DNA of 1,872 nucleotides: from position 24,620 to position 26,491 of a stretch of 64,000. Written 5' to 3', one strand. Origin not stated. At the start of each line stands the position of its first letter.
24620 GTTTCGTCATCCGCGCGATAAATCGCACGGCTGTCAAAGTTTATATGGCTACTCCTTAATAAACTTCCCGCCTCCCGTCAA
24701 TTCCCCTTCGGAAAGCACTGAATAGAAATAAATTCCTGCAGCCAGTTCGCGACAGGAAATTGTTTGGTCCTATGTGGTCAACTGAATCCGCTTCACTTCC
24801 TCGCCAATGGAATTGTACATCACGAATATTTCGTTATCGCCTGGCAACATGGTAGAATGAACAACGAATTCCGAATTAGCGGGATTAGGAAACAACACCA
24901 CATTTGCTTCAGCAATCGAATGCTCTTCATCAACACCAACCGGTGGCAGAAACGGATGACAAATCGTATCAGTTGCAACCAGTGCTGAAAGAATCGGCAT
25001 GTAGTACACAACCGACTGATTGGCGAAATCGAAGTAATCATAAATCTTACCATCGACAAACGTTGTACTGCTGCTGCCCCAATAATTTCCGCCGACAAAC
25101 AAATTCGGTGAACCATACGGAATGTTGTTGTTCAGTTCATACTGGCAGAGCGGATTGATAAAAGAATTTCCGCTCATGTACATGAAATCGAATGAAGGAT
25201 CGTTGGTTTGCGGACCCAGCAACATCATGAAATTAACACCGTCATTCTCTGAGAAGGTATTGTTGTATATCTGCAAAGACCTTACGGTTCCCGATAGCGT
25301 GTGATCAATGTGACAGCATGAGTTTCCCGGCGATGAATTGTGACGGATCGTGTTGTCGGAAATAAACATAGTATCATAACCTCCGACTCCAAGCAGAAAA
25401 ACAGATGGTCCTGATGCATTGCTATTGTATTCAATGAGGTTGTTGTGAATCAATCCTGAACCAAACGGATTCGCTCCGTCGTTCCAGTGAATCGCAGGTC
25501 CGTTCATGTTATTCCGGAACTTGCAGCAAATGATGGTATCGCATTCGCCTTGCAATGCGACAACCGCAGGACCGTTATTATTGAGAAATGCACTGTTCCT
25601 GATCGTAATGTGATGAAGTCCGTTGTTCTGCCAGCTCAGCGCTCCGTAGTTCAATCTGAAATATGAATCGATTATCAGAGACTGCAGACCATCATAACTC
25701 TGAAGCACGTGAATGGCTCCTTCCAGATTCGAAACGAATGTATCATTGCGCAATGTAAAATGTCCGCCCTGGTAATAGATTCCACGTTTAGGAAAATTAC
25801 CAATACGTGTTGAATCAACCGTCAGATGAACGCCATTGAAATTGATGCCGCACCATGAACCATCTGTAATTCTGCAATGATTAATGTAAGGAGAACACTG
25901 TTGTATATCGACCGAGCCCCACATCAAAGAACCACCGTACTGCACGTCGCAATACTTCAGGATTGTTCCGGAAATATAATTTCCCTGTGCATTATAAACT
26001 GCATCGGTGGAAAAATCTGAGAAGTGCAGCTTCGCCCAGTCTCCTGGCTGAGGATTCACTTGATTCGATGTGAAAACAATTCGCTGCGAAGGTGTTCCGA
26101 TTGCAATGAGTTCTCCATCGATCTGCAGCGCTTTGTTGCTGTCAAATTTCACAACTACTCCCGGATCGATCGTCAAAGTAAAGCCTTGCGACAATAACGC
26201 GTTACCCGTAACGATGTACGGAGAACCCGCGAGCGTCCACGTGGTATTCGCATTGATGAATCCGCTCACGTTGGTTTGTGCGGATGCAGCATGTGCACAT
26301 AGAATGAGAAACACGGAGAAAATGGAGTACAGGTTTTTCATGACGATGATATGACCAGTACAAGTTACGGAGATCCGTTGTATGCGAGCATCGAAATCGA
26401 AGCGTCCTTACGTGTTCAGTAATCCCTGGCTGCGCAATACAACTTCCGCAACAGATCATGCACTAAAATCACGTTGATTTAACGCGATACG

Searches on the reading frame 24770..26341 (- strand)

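Call 33: search_protein_families(library=pfam, proteins=[window:24770-26341:-], max_evalue=0.0001)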
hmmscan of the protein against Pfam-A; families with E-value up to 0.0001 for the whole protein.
window:24770-26341:- (523 aa): 1 family
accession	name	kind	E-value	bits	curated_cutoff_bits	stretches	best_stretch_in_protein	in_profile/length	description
PF13229.12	Beta_helix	-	4.1e-09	36.7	25.9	1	108-217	44-149/158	Right handed beta helix region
